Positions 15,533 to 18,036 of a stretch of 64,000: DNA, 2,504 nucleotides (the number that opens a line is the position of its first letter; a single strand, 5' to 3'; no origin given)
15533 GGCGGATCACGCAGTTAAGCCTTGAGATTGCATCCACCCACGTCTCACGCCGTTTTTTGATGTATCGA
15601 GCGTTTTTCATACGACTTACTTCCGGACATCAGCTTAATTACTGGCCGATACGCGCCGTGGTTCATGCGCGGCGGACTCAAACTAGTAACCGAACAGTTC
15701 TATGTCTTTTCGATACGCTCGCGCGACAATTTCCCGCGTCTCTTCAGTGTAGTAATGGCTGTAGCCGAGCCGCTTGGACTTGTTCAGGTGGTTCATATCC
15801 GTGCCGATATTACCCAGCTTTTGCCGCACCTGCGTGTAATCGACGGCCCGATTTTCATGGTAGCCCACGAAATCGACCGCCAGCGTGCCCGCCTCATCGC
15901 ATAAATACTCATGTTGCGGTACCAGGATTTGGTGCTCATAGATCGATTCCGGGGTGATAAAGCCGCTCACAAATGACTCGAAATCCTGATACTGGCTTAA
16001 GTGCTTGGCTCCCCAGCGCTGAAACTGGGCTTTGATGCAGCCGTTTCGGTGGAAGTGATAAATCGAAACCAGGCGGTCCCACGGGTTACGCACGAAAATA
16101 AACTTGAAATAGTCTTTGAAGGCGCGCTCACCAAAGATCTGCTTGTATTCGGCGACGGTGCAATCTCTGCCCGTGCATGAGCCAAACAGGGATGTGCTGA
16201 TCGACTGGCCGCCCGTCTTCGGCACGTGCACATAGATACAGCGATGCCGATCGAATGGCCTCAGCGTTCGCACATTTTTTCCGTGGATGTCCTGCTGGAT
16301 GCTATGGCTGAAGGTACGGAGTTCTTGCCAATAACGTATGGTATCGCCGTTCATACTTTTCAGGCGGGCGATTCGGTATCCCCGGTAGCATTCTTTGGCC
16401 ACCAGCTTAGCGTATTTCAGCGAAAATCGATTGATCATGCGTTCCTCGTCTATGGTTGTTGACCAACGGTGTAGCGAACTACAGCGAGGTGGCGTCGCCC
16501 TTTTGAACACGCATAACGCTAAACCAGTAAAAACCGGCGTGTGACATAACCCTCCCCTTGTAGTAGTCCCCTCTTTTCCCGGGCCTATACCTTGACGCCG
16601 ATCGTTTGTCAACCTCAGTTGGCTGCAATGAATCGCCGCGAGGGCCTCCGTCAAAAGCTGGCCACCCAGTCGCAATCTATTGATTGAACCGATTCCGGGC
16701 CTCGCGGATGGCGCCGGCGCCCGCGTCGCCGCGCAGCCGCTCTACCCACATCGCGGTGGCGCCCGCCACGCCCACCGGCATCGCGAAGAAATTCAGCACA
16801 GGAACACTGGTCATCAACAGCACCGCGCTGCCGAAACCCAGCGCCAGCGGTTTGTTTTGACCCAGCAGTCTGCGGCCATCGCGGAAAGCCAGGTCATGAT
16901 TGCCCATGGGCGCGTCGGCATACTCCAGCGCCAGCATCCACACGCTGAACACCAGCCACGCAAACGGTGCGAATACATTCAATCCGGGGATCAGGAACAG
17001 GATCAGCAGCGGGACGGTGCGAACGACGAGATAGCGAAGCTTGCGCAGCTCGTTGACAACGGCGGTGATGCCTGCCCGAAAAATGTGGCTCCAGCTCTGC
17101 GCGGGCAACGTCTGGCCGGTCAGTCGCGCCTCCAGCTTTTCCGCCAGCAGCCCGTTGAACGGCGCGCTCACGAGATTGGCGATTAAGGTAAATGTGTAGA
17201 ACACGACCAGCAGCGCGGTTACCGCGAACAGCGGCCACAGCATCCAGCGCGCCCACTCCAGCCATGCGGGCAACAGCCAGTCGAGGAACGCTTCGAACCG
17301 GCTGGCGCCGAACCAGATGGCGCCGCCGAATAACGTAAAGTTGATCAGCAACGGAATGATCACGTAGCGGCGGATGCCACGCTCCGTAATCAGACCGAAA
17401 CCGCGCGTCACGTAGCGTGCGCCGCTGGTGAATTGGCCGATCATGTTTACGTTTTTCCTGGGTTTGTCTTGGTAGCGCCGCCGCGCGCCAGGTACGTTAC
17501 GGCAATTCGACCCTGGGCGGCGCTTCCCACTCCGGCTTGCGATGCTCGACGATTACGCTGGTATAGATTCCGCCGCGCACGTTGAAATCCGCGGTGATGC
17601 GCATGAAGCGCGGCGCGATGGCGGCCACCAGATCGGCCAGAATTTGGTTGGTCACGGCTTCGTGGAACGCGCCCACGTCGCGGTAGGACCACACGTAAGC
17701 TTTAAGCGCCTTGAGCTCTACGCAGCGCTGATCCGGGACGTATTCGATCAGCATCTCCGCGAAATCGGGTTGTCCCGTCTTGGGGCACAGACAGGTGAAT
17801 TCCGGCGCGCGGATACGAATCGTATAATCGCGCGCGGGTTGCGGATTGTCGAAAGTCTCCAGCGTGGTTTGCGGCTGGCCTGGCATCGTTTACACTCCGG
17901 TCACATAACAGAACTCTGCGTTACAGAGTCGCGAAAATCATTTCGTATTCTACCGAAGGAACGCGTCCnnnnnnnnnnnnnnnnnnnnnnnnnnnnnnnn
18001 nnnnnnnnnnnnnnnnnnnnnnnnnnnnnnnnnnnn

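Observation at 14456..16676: Low-GC insertion carrying AlkB and a sulfotransferase, wedged beside cysZ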

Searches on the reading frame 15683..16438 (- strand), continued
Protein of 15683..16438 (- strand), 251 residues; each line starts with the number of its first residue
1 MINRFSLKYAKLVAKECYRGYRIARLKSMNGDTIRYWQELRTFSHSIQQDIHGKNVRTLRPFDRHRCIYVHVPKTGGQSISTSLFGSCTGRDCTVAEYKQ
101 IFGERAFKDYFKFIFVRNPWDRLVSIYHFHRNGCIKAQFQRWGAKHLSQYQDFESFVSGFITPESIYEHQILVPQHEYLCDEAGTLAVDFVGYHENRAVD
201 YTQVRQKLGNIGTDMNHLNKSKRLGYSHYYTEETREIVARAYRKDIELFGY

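Call 50: find_encoding_contigs(protein=P0019, flank=6000, max_places=2)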
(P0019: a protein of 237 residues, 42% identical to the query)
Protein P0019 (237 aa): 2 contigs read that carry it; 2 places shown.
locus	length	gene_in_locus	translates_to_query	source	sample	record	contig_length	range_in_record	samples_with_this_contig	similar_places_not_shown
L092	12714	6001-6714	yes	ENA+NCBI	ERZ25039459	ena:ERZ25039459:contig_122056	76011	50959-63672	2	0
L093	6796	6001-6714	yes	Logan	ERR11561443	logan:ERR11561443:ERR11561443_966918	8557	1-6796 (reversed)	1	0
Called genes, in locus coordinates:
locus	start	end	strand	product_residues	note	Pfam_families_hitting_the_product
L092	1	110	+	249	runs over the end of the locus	PF07238:PilZ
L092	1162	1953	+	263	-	PF02563:Poly_export, PF10531:SLBB, PF22461:SLBB_2, PF10531:SLBB, PF22461:SLBB_2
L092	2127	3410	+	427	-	PF10082:BBP2_2 (weak)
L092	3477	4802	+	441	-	PF02706:Wzz, PF13807:GNVR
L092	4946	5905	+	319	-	-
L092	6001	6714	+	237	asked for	PF03567:Sulfotransfer_2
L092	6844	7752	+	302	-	PF00685:Sulfotransfer_1, PF13469:Sulfotransfer_3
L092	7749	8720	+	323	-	PF13469:Sulfotransfer_3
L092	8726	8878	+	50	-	-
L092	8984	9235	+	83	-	-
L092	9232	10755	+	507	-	-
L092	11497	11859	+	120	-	-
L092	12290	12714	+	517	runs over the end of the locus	PF13439:Glyco_transf_4, PF13579:Glyco_trans_4_4, PF00534:Glycos_transf_1, PF13692:Glyco_trans_1_4, PF13524:Glyco_trans_1_2 (weak), PF13469:Sulfotransfer_3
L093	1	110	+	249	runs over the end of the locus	PF07238:PilZ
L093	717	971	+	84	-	-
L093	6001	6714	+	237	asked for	PF03567:Sulfotransfer_2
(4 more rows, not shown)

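Call 51: find_encoding_contigs(protein=P0031, flank=6000, max_places=2)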
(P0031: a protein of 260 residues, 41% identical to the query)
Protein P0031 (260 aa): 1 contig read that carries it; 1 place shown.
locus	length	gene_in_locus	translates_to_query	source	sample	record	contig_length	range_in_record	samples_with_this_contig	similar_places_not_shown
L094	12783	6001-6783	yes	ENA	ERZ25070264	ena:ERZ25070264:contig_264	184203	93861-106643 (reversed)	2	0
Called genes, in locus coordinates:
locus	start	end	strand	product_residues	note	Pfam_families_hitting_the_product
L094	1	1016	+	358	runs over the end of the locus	PF03016:Exostosin_GT47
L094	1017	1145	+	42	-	-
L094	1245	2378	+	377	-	PF13439:Glyco_transf_4, PF20706:GT4-conflict, PF00534:Glycos_transf_1, PF13692:Glyco_trans_1_4, PF13524:Glyco_trans_1_2 (weak)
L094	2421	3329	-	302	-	PF05721:PhyH (weak)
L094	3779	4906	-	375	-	PF00535:Glycos_transf_2, PF10111:Glyco_tranf_2_2, PF13641:Glyco_tranf_2_3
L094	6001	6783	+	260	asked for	PF03567:Sulfotransfer_2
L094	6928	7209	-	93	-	-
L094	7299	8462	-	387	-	PF13472:Lipase_GDSL_2 (weak)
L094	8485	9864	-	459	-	PF03062:MBOAT, PF13813:MBOAT_2 (weak)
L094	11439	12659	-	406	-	PF04932:Wzy_C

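Call 76: search_protein_families(library=padloc, proteins=[window:15683-16438:-], max_evalue=0.01)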
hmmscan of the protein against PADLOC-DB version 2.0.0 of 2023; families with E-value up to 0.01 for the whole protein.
window:15683-16438:- (251 aa): 0 families

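Call 78: search_protein_families(library=ncbifam, proteins=[L046:5796-6611:+, L049:11068-12987:-, L049:13000-13893:-, L092:6844-7752:+], max_evalue=0.00001)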
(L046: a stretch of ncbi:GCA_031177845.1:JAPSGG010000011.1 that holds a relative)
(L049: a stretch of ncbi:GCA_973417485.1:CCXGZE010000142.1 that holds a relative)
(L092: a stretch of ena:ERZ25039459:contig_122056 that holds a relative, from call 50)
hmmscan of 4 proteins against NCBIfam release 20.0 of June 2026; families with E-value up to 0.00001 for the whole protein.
L046:5796-6611:+ (271 aa): 7 families
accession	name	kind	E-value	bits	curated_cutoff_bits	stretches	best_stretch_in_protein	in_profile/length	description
NF008027.1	PRK10757.1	equivalog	1.9e-88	295.9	332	1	1-264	1-266/267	inositol-1-monophosphatase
TIGR02067.1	his_9_HisN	equivalog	9e-50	169.5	275.15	1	6-254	3-250/252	histidinol-phosphatase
NF009321.0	PRK12676.1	equivalog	3e-41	141.2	264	1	5-231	8-232/264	bifunctional fructose-bisphosphatase/inositol-phosphate phosphatase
TIGR01331.1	bisphos_cysQ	equivalog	5.2e-26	91.8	228.8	1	5-227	2-226/250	3'(2'),5'-bisphosphate nucleotidase CysQ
NF010678.0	PRK14076.1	equivalog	5.4e-19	68.5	493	1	41-230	43-253/570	bifunctional NADP phosphatase/NAD kinase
NF008182.0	PRK10931.1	equivalog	5.4e-16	58.4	379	1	8-228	5-223/246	3'(2'),5'-bisphosphate nucleotidase CysQ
TIGR01330.1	bisphos_HAL2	equivalog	4.3e-14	52.1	267.05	0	209-263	296-350/359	3'(2'),5'-bisphosphate nucleotidase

L049:11068-12987:- (639 aa): 36 families (the best 25 are shown)
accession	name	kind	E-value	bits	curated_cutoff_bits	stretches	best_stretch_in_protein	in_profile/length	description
NF004035.0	PRK05506.1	subfamily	5.3e-286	950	715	1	2-631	3-627/632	bifunctional sulfate adenylyltransferase subunit 1/adenylylsulfate kinase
NF003478.0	PRK05124.1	equivalog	1.9e-195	650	590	1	10-456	14-459/475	sulfate adenylyltransferase subunit CysN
TIGR02034.1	CysN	subfamily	7.8e-182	604.8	336.1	1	24-429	1-406/406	sulfate adenylyltransferase, large subunit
NF003013.0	PRK03846.1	subfamily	1.2e-91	305.9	163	1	440-632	4-196/202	adenylyl-sulfate kinase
NF008969.0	PRK12317.1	subfamily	1.2e-82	277.8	502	1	19-432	3-421/426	elongation factor 1-alpha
TIGR00455.1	apsK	equivalog_domain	2.2e-79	265.4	138.7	1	446-630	1-184/184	adenylyl-sulfate kinase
TIGR00483.1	EF-1_alpha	equivalog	3.3e-71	240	540.1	1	18-431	2-421/427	translation elongation factor EF-1 subunit alpha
NF004040.0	PRK05537.1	equivalog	8.9e-61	206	669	1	455-636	388-570/572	bifunctional sulfate adenylyltransferase/adenylylsulfate kinase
NF002059.0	PRK00889.1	subfamily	1.4e-60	204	244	1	462-635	3-174/177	adenylyl-sulfate kinase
NF004041.0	PRK05541.1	subfamily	1.3e-30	106.7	127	1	460-631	3-171/176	adenylyl-sulfate kinase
TIGR00475.1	selB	equivalog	1.3e-30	106.6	242.25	1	81-369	28-302/581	selenocysteine-specific translation elongation factor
NF009373.0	PRK12736.1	subfamily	8.4e-27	93.9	452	1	77-336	49-309/394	elongation factor Tu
NF000766.0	PRK00049.1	subfamily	4.1e-26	91.7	449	1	77-337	49-312/396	elongation factor Tu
NF009372.0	PRK12735.1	subfamily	5.7e-24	84.7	479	1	77-334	49-309/396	elongation factor Tu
TIGR00485.1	EF-Tu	equivalog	1.2e-23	83.5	522.4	1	77-336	49-309/394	elongation factor Tu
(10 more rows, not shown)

L049:13000-13893:- (297 aa): 12 families
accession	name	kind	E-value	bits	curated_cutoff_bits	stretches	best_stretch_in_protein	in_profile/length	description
NF009214.0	PRK12563.1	equivalog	2.7e-162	539.6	413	1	1-297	21-317/317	sulfate adenylyltransferase subunit CysD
TIGR02039.1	CysD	subfamily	1.5e-155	517.2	396.6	1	4-297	1-294/294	sulfate adenylyltransferase, small subunit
NF003587.0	PRK05253.1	subfamily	4.7e-149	495.6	195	1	1-297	6-301/301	sulfate adenylyltransferase subunit CysD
NF002537.0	PRK02090.1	equivalog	4.9e-17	62.3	154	1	10-210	27-206/244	phosphoadenylyl-sulfate reductase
TIGR02057.1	PAPS_reductase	equivalog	5.9e-13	49.2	254.2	1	13-144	15-149/224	phosphoadenosine phosphosulfate reductase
NF010367.0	PRK13795.1-2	equivalog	2.9e-12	45.8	456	0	3-82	222-298/584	hypothetical protein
TIGR00434.1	cysH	subfamily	6.3e-12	45.8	165.1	0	25-143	16-137/214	phosophoadenylyl-sulfate reductase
NF010366.0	PRK13795.1-1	equivalog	4.2e-11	41.7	745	1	2-204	242-431/667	hypothetical protein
NF006351.0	PRK08576.1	equivalog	1.6e-07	30.3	290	1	4-205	218-390/436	hypothetical protein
TIGR02055.1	APS_reductase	subfamily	3.7e-07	30.1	235.3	1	36-204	7-155/194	adenylylsulfate reductase, thioredoxin dependent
NF010368.0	PRK13795.1-3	equivalog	2.6e-06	26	588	0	4-98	228-319/635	hypothetical protein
NF006327.0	PRK08557.1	equivalog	4e-06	25.9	366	0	175-204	313-342/415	hypothetical protein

L092:6844-7752:+ (302 aa): 0 families

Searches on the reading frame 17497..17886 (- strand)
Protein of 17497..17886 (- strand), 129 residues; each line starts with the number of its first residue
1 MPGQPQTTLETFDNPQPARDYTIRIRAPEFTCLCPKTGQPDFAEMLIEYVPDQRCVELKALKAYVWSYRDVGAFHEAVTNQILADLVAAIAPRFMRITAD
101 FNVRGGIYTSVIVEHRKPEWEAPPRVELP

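Call 3: search_protein_families(library=pfam, proteins=[window:17497-17886:-], max_evalue=0.01)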
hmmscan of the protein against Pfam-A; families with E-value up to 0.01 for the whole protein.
window:17497-17886:- (129 aa): 1 family
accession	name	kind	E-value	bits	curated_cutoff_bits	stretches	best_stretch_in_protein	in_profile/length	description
PF14489.11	QueF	-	9.5e-34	115.9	27.3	1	40-119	1-80/81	QueF-like protein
